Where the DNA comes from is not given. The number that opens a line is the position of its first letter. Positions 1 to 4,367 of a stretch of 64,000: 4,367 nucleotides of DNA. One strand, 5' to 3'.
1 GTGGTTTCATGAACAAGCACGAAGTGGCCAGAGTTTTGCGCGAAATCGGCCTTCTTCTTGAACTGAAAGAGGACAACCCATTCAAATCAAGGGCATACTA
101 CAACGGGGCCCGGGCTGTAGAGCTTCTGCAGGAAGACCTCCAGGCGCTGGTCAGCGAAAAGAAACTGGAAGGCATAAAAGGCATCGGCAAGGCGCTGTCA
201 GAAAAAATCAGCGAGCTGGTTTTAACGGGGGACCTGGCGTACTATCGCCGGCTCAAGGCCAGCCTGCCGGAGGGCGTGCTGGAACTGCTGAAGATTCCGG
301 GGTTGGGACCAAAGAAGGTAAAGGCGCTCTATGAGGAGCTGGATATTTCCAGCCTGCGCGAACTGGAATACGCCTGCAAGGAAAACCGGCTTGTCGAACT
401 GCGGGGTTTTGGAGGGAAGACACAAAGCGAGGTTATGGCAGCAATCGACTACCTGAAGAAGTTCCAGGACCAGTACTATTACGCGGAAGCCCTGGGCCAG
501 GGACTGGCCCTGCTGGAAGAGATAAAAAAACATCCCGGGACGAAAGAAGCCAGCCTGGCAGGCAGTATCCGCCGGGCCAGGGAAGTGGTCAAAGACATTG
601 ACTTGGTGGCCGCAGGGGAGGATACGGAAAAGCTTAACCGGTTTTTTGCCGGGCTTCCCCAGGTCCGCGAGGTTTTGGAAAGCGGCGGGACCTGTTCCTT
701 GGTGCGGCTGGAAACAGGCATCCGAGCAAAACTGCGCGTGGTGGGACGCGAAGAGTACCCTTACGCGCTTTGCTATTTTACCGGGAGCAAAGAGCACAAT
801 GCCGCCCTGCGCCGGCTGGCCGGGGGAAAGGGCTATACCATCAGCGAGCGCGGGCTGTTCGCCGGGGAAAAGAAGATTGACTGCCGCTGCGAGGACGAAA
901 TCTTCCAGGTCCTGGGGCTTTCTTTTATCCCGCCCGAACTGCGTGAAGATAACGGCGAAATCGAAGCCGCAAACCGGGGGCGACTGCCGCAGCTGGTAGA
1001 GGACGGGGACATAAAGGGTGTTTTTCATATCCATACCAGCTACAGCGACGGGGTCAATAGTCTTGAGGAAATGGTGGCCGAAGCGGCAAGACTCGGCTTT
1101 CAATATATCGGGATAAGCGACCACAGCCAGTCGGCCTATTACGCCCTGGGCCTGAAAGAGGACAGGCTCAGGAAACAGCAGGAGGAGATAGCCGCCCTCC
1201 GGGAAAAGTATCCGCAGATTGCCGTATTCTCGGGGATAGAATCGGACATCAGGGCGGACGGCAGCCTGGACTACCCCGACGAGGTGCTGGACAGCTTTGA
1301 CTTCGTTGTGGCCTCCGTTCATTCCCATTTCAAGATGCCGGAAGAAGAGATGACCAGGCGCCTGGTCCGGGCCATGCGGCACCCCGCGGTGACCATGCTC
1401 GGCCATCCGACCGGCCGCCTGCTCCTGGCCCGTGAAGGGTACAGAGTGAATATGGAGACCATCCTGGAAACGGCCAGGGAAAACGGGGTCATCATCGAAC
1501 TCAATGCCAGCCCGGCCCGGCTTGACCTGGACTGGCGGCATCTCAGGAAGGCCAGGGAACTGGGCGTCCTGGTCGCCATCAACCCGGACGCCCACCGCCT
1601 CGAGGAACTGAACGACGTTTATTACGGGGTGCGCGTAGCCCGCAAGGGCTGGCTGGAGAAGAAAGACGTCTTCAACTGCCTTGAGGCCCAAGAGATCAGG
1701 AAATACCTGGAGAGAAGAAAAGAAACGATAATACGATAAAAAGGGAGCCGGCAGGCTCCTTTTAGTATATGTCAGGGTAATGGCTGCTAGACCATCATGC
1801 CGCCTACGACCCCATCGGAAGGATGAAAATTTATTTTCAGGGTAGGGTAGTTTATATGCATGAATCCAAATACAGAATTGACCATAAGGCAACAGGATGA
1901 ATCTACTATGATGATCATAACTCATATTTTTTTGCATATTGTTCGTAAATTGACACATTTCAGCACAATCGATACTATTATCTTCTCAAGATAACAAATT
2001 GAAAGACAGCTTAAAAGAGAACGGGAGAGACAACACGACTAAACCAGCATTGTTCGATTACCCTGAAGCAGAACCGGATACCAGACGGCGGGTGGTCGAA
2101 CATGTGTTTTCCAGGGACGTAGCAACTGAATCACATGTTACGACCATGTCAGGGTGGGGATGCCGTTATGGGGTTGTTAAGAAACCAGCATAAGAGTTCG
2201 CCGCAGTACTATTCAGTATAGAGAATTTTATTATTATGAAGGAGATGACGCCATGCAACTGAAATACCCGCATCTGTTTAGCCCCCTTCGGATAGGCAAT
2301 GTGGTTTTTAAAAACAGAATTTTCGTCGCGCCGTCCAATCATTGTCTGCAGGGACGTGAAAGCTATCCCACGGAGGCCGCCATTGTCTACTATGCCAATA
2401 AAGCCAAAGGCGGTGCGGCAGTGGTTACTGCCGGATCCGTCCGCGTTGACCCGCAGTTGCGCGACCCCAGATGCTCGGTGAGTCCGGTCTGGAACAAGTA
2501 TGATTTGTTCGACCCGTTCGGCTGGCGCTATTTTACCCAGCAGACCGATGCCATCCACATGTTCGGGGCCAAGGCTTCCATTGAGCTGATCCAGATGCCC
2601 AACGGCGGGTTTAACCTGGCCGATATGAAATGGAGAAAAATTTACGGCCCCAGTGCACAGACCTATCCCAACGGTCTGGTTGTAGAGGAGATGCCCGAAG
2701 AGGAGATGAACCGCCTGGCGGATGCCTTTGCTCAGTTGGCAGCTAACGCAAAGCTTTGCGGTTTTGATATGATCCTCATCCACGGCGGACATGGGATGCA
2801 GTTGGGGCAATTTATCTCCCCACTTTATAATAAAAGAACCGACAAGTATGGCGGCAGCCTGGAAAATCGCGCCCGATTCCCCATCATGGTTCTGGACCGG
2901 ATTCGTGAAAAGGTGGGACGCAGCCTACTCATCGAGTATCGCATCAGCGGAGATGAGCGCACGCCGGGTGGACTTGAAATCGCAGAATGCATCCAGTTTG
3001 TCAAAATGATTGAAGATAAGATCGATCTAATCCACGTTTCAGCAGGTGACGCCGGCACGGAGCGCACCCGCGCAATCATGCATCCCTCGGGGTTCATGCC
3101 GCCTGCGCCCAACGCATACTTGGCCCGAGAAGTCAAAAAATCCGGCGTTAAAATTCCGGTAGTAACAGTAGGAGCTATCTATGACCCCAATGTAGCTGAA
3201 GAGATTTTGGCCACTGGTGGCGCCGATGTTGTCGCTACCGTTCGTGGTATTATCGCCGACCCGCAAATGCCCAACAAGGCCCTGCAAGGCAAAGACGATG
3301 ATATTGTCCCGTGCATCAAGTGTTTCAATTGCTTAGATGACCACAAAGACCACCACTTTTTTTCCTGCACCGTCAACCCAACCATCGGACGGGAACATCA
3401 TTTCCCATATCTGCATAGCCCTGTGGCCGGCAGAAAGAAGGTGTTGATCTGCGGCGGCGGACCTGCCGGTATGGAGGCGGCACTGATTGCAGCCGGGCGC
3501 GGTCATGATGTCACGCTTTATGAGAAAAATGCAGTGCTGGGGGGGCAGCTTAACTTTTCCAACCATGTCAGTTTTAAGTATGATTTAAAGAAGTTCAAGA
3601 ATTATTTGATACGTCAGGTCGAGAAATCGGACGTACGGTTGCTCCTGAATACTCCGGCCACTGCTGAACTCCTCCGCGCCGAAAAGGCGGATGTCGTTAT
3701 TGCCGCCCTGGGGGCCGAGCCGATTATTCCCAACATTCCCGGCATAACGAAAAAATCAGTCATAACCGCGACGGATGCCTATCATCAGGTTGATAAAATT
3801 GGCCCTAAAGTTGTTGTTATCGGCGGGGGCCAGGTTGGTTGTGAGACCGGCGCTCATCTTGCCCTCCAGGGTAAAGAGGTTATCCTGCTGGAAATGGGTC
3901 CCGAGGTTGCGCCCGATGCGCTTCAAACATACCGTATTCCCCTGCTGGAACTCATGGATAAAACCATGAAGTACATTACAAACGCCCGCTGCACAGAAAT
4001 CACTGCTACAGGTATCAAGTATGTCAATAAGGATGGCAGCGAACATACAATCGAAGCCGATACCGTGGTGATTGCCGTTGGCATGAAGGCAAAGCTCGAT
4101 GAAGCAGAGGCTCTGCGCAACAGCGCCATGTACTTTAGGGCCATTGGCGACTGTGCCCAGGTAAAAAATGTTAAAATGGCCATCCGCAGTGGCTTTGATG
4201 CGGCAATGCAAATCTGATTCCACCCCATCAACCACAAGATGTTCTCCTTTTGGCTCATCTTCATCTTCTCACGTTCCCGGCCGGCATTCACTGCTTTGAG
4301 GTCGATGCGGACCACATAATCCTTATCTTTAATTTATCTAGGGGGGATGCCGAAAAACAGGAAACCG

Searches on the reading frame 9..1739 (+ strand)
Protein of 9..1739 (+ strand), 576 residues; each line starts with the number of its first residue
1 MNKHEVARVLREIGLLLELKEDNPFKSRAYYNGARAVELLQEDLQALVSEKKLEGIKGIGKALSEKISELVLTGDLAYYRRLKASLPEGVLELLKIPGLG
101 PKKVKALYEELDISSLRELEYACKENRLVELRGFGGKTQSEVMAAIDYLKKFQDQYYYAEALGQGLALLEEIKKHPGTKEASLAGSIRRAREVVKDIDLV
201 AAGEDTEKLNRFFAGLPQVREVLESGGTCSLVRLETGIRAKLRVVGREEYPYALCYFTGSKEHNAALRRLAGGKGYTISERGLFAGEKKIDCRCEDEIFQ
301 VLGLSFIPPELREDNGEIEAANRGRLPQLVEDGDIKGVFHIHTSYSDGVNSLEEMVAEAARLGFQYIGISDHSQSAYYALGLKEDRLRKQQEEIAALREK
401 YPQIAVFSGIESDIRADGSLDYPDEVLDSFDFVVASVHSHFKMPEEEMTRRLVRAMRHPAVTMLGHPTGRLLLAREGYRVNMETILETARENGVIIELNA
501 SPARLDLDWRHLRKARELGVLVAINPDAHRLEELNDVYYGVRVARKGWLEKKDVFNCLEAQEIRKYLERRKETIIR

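Call 49: search_protein_families(library=pfam, proteins=[window:9-1739:+], max_evalue=0.001)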
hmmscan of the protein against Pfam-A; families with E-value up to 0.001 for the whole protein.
window:9-1739:+ (576 aa): 5 families
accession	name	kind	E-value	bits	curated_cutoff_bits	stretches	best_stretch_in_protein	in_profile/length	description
PF14791.11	DNA_pol_B_thumb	-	8.2e-22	77.3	25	1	253-313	1-63/63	DNA polymerase beta thumb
PF14716.13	HHH_8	-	2.6e-16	60.2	30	1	1-75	1-72/73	Helix-hairpin-helix domain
PF02811.25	PHP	-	6.1e-14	53.1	26.4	1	339-500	2-163/164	PHP domain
PF14520.12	HHH_5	-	1.7e-10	41.6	27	1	91-138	2-47/57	Helix-hairpin-helix domain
PF11798.14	IMS_HHH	-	0.00032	21.2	24.4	0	42-68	2-28/32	IMS family HHH motif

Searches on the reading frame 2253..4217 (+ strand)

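Call 49: search_protein_families(library=pfam, proteins=[window:2253-4217:+], max_evalue=0.001)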
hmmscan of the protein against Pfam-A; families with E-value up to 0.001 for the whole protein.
window:2253-4217:+ (654 aa): 16 families
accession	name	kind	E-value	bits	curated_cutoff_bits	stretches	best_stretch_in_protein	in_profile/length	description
PF00724.26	Oxidored_FMN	-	7.1e-56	190.4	27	1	8-348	2-340/342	NADH:flavin oxidoreductase / NADH oxidase family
PF07992.20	Pyr_redox_2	-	3.5e-29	102.6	26.1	1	396-620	2-246/291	Pyridine nucleotide-disulphide oxidoreductase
PF13738.12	Pyr_redox_3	-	8.9e-16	58.4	30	1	439-617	90-273/305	Pyridine nucleotide-disulphide oxidoreductase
PF01266.30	DAO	-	3.2e-14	53.7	27.9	2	519-553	1-35/353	FAD dependent oxidoreductase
PF00070.33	Pyr_redox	-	1.8e-12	48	22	1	519-588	1-71/82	Pyridine nucleotide-disulphide oxidoreductase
PF12831.13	FAD_oxidored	-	1.9e-10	41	27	1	397-433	2-38/416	FAD dependent oxidoreductase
PF13450.12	NAD_binding_8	-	2.3e-10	41.1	21.9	1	399-435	1-37/68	NAD(P)-binding Rossmann-like domain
PF03486.20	HI0933_like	-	4.4e-09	36.6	50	1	396-436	2-42/244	HI0933-like protein Rossmann domain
PF00890.30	FAD_binding_2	-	6.3e-09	36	20.4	1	397-436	2-41/414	FAD binding domain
PF01262.27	AlaDh_PNT_C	-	7.2e-08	32.5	23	1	394-461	28-95/214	Alanine dehydrogenase/PNT, C-terminal domain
PF01134.28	GIDA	-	1.4e-07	31.4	22.1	1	396-428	1-33/391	Glucose inhibited division protein A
PF13241.12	NAD_binding_7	-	6.3e-06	27.2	22.1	0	518-594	8-77/104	Putative NAD(P)-binding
PF13434.12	Lys_Orn_oxgnase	-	7.4e-06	25.8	21.3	1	461-540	130-211/339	L-lysine 6-monooxygenase/L-ornithine 5-monooxygenase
PF01494.25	FAD_binding_3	-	2.4e-05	24.1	22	0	396-427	3-34/349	FAD binding domain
PF02737.24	3HCDH_N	-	4.1e-05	24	22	0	519-609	1-86/180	3-hydroxyacyl-CoA dehydrogenase, NAD binding domain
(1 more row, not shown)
